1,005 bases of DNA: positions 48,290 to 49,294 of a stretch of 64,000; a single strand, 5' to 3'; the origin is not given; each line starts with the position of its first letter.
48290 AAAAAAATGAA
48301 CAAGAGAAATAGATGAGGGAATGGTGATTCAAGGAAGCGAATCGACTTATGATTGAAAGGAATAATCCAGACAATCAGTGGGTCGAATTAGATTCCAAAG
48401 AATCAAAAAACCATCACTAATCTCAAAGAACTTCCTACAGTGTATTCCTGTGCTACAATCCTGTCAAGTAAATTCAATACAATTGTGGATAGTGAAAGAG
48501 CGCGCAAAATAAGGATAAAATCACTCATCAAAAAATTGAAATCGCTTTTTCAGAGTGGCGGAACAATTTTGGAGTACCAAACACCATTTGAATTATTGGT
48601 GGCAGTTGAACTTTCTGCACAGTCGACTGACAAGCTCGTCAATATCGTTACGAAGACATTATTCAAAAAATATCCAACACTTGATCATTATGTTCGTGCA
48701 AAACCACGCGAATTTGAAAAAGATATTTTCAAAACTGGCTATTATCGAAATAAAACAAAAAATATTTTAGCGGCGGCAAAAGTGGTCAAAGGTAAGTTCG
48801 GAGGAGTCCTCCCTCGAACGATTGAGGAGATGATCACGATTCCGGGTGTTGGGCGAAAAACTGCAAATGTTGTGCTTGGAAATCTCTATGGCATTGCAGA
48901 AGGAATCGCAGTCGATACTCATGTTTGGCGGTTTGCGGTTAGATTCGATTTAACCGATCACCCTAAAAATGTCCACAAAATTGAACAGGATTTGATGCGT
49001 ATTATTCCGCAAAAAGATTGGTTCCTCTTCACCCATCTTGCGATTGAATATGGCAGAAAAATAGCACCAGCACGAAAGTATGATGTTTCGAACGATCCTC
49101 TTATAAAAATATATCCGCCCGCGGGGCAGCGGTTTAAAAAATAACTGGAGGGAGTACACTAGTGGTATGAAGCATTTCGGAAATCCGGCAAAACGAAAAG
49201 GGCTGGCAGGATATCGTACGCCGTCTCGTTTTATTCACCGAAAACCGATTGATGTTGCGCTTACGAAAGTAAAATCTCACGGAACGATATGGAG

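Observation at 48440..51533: Base-excision-repair cluster with Fe-S-cluster-less Nth-like and MutY-like glycosylases separated by HAD and SGNH hydrolases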

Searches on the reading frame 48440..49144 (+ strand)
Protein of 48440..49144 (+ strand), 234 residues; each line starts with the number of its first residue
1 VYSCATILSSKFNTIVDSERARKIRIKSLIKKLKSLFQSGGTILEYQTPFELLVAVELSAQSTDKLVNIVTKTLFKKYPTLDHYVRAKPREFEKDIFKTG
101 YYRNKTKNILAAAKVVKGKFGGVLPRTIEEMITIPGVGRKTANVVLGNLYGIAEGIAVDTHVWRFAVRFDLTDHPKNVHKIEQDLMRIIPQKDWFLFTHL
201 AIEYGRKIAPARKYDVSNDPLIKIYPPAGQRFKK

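Call 3: search_protein_families(library=pfam, proteins=[window:48440-49144:+], max_evalue=0.01)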
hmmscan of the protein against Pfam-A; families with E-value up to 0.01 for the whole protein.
window:48440-49144:+ (234 aa): 3 families
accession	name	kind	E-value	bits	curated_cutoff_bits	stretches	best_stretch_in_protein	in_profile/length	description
PF00730.31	HhH-GPD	-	5.5e-18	65.7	26.2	1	58-191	5-108/108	HhH-GPD superfamily base excision DNA repair protein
PF00633.29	HHH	-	1.6e-08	34.4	24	1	119-146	1-28/30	Helix-hairpin-helix motif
PF01253.27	SUI1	-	0.0045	17.8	25.5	1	11-62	16-63/77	Translation initiation factor SUI1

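Call 4: search_protein_families(library=ncbifam, proteins=[window:48440-49144:+], max_evalue=0.01)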
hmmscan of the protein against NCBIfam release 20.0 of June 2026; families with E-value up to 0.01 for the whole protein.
window:48440-49144:+ (234 aa): 8 families
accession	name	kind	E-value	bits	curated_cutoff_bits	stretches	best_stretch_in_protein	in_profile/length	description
TIGR01083.1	nth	equivalog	1.1e-56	191.6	211.7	1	25-213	3-189/192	endonuclease III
NF007978.0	PRK10702.1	equivalog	2.5e-28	99.2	405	1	30-214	10-192/211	endonuclease III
TIGR01084.1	mutY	equivalog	8e-14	51.8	286.5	1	72-212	51-193/277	A/G-specific adenine glycosylase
NF008132.0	PRK10880.1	equivalog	8.6e-09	34.9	427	1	70-169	52-149/351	A/G-specific adenine glycosylase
NF010488.0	PRK13910.1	equivalog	3e-05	23.5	471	1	67-170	12-113/290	adenine-specific DNA glycosylase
NF053634.1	MonDNAglycDR2438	equivalog_domain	0.0015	18.1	400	1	130-197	109-174/219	monofunctional DNA glycosylase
TIGR00588.1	ogg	subfamily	0.0083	15.3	397.85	0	129-178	220-268/310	8-oxoguanine DNA-glycosylase (ogg)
NF002096.0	PRK00939.1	subfamily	0.0084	16.3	98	0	11-45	38-72/102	stress response translation initiation inhibitor YciH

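Call 5: search_solved_structures(query=window:48440-49144:+, show_alignments=3, max_evalue=0.00001)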
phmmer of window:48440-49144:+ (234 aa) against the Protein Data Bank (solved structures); distinct sequences matched with E-value up to 0.00001: 29.
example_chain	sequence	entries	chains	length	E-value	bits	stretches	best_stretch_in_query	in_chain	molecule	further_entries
1p59_A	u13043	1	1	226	6.1e-42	146.9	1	23-232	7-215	Endonuclease III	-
1orn_A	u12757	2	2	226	1.6e-41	145.5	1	23-232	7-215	Endonuclease III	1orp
2abk_A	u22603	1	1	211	2.5e-24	89.3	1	31-213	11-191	ENDONUCLEASE III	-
9nzc_A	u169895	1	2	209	1.4e-19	73.7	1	44-214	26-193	Endonuclease III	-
9nzd_A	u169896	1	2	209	9.9e-19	71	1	44-214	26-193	Endonuclease III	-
7rdt_A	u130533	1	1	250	5.3e-18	68.6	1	50-207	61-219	Isoform 3 of Endonuclease III-like protein 1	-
7rds_A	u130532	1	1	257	8.9e-18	67.9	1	50-207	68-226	Isoform 3 of Endonuclease III-like protein 1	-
6q0c_A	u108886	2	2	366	2.3e-10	43.6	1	49-213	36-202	A/G-specific adenine glycosylase | Adenine DNA glycosylase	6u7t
8dwd_A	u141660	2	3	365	2.5e-10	43.5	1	49-213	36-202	Adenine DNA glycosylase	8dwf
8dwe_A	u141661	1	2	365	2.5e-10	43.5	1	49-213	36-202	Adenine DNA glycosylase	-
8dvp_A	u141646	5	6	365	4.3e-10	42.7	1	49-213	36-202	Adenine DNA glycosylase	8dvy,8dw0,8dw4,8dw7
9bs2_A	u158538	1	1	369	7.8e-10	41.9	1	49-213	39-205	Adenine DNA glycosylase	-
3g0q_A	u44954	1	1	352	8.9e-10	41.7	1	49-212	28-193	A/G-specific adenine glycosylase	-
4yoq_A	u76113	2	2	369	9.6e-10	41.6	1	49-212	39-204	A/G-specific adenine glycosylase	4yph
1rrs_A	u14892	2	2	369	1.1e-09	41.4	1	49-213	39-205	MutY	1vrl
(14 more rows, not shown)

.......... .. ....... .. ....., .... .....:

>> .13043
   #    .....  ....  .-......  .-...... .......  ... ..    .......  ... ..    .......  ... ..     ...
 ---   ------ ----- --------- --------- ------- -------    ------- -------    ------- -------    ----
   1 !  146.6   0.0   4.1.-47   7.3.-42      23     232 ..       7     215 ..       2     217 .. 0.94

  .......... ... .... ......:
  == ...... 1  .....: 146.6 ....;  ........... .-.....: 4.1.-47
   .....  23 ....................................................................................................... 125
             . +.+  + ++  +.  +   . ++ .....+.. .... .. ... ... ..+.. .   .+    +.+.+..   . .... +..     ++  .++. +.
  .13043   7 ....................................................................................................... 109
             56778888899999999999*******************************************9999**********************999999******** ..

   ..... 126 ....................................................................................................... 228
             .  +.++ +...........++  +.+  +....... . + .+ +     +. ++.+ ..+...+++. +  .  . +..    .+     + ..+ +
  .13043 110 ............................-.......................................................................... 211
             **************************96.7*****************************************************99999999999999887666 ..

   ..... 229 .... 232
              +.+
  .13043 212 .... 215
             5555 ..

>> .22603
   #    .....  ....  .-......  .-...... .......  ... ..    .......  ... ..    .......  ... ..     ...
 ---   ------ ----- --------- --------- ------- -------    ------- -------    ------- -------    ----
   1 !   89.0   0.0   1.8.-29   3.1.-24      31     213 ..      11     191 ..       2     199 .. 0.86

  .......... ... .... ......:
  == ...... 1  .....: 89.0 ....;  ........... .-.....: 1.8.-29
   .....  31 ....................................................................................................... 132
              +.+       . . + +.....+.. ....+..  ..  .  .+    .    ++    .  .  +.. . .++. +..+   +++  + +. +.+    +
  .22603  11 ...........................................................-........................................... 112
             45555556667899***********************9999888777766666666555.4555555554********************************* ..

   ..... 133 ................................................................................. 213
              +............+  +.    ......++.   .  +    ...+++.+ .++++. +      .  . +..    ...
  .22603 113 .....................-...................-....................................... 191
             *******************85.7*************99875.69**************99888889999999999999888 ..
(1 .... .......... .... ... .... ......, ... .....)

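Call 13: find_homologous_proteins(query=window:48440-49144:+, max_evalue=1e-10)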
Query window:48440-49144:+ (234 aa): 7999 proteins with E <= 1e-10 among 8000 candidates; the best 120 are listed.
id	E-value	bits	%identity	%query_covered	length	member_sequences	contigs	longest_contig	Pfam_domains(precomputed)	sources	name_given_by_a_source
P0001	1.3e-140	484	100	94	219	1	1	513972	PF00730.32,PF00633.30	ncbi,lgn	-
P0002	1.2e-114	399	78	100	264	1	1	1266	PF00730.32,PF00633.30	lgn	-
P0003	9.7e-99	347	73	91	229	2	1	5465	PF00730.32,PF00633.30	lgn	-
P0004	7.6e-98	345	72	91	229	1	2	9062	PF00730.32,PF00633.30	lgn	-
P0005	1.2e-92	328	82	78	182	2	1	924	PF00730.32,PF00633.30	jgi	jgi:endonuclease-3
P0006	1.6e-90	321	69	92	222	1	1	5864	PF00730.32,PF00633.30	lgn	-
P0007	2.4e-89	317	72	89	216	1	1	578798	PF00730.32,PF00633.30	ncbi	ncbi:MAG: endonuclease III [Patescibacteria group bacterium UBA2103]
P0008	5.0e-88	312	67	93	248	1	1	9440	PF00730.32,PF00633.30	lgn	-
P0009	7.1e-88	312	70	89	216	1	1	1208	PF00730.32,PF00633.30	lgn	-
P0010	1.8e-87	311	68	91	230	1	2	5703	PF00730.32,PF00633.30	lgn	-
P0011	1.3e-86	308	68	91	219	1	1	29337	PF00730.32,PF00633.30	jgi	-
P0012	4.9e-86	306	64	92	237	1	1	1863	PF00730.32,PF00633.30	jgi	-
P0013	6.3e-86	306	68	91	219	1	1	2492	PF00730.32,PF00633.30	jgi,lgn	jgi:endonuclease-3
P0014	8.2e-86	305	68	91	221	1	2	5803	PF00730.32,PF00633.30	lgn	-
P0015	1.8e-85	304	79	72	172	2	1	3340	PF00730.32,PF00633.30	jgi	jgi:endonuclease-3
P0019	3.9e-85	303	67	92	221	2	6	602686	PF00730.32,PF00633.30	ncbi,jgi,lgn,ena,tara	tara:strand:- start:352872 stop:353537 length:666 start_codon:yes stop_codon:yes gene_type:complete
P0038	8.0e-82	292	63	97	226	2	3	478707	PF00730.32,PF00633.30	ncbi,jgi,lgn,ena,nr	ncbi:endonuclease III [Candidatus Wolfebacteria bacterium]|nr:endonuclease III [Candidatus Wolfebact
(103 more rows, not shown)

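Call 26: find_encoding_contigs(protein=P0001, flank=10000, max_places=3)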
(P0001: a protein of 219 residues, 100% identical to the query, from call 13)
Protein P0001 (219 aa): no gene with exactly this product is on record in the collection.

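Call 27: find_encoding_contigs(protein=P0007, flank=6000, max_places=2)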
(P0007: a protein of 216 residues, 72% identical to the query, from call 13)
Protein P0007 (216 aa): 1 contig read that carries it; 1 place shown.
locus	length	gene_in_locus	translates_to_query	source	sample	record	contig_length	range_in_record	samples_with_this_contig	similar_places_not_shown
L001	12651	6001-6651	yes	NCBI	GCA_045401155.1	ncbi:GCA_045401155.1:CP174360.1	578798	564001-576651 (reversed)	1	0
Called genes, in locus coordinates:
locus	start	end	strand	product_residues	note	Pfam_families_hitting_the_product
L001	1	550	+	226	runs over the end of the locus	PF00005:ABC_tran, PF13304:AAA_21 (faint)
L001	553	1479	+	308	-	PF18075:FtsX_ECD, PF02687:FtsX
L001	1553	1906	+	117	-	-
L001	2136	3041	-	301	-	PF13489:Methyltransf_23 (weak), PF13847:Methyltransf_31 (weak), PF08241:Methyltransf_11, PF08242:Methyltransf_12 (weak), PF13649:Methyltransf_25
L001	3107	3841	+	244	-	-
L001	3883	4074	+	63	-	-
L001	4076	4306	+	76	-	PF07866:DUF1653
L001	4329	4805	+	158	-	PF07884:VKOR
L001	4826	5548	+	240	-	PF04087:DUF389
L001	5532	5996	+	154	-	PF00578:AhpC-TSA, PF08534:Redoxin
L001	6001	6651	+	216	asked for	PF00730:HhH-GPD, PF00633:HHH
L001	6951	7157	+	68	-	PF04024:PspC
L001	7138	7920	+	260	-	PF00730:HhH-GPD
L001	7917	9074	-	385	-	PF07690:MFS_1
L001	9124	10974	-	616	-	PF00753:Lactamase_B, PF12706:Lactamase_B_2, PF23023:Anti-Pycsar_Apyc1 (faint), PF22505:RNase_J_b_CASP, PF17770:RNase_J_C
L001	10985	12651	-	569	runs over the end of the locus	PF00496:SBP_bac_5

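Call 28: find_encoding_contigs(protein=P0019, flank=6000, max_places=2)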
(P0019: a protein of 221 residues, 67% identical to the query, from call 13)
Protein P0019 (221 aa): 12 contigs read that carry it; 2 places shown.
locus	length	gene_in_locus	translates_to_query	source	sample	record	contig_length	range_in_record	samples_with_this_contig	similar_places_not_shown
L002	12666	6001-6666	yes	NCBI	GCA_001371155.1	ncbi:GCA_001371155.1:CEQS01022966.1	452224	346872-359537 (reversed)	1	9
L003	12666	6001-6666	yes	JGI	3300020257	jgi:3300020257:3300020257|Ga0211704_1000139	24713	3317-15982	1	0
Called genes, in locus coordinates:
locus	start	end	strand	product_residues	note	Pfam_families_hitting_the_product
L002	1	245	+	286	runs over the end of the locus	PF03462:PCRF, PF00472:RF-1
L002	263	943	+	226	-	PF00005:ABC_tran, PF13304:AAA_21 (faint)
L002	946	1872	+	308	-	PF18075:FtsX_ECD, PF02687:FtsX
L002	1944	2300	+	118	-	-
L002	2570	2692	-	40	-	-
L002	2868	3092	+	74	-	-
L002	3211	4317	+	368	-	PF02353:CMAS, PF13489:Methyltransf_23, PF08241:Methyltransf_11, PF08242:Methyltransf_12, PF13649:Methyltransf_25, PF13847:Methyltransf_31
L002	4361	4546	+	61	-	-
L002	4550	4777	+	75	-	PF07866:DUF1653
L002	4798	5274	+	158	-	PF07884:VKOR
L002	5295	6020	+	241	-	PF04087:DUF389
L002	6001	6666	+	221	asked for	PF00730:HhH-GPD, PF00633:HHH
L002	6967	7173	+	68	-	PF04024:PspC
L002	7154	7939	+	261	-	PF00730:HhH-GPD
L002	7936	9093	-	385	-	PF07690:MFS_1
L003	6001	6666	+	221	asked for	PF00730:HhH-GPD, PF00633:HHH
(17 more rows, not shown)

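Call 29: find_encoding_contigs(protein=P0038, flank=6000, max_places=2)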
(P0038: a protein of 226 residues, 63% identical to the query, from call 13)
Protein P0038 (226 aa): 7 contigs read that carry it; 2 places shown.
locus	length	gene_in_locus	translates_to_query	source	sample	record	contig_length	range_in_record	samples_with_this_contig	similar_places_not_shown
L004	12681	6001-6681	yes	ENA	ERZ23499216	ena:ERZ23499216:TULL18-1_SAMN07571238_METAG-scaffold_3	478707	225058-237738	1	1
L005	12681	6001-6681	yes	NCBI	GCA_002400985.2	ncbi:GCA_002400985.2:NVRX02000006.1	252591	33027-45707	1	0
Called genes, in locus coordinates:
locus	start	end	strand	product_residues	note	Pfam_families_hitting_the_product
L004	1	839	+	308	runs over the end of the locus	PF18075:FtsX_ECD, PF02687:FtsX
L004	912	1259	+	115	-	-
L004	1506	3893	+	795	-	-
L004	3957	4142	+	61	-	-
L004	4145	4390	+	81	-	PF07866:DUF1653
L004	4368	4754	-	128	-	PF01641:SelR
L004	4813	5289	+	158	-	PF07884:VKOR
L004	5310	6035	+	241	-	PF04087:DUF389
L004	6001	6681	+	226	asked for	PF00730:HhH-GPD, PF00633:HHH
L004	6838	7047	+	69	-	PF04024:PspC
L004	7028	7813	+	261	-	PF00730:HhH-GPD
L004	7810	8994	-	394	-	PF07690:MFS_1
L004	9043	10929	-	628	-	PF00753:Lactamase_B, PF12706:Lactamase_B_2, PF22505:RNase_J_b_CASP, PF17770:RNase_J_C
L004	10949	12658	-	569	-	PF00496:SBP_bac_5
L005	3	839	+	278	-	-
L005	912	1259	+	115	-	-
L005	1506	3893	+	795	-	-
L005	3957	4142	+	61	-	-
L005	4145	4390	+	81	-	PF07866:DUF1653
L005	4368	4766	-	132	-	PF01641:SelR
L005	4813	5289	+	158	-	PF07884:VKOR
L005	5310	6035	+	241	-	PF04087:DUF389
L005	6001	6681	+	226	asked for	PF00730:HhH-GPD, PF00633:HHH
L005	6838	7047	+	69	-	PF04024:PspC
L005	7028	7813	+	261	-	PF00730:HhH-GPD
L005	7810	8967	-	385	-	PF07690:MFS_1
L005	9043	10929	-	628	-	PF00753:Lactamase_B, PF12706:Lactamase_B_2, PF22505:RNase_J_b_CASP, PF17770:RNase_J_C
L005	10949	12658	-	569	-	PF00496:SBP_bac_5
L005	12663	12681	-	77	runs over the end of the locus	PF03840:SecG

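Call 36: predict_structure(alignment_id=A2)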
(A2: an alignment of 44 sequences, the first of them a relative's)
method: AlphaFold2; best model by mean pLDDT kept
length: 219 residues; sequences in the alignment: 44
mean_pLDDT: 93.8   pTM: 0.84
mean pLDDT of the five models: 93.8, 92.9, 92.5, 91.8, 91.3
residues with pLDDT >= 90: 189; 70-90: 26; 50-70: 3; < 50: 1
segments of 3 or more residues with pLDDT < 50: none
pLDDT, mean of each block of 10 residues (from residue 1): 90 97 86 98 91 97 98 98 96 98 98 96 93 92 93 96 96 95 94 88 94 77
secondary structure, 60 per line:
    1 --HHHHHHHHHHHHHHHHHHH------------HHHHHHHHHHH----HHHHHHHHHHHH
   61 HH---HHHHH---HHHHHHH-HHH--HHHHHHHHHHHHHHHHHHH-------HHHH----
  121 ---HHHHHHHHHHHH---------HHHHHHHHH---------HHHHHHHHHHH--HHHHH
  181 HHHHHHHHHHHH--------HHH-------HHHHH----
elements in order: H3-21 H34-44 H49-62 H66-70 H74-80 H87-105 H113-116 H124-135 H145-153 H163-173 H176-192 H211-215
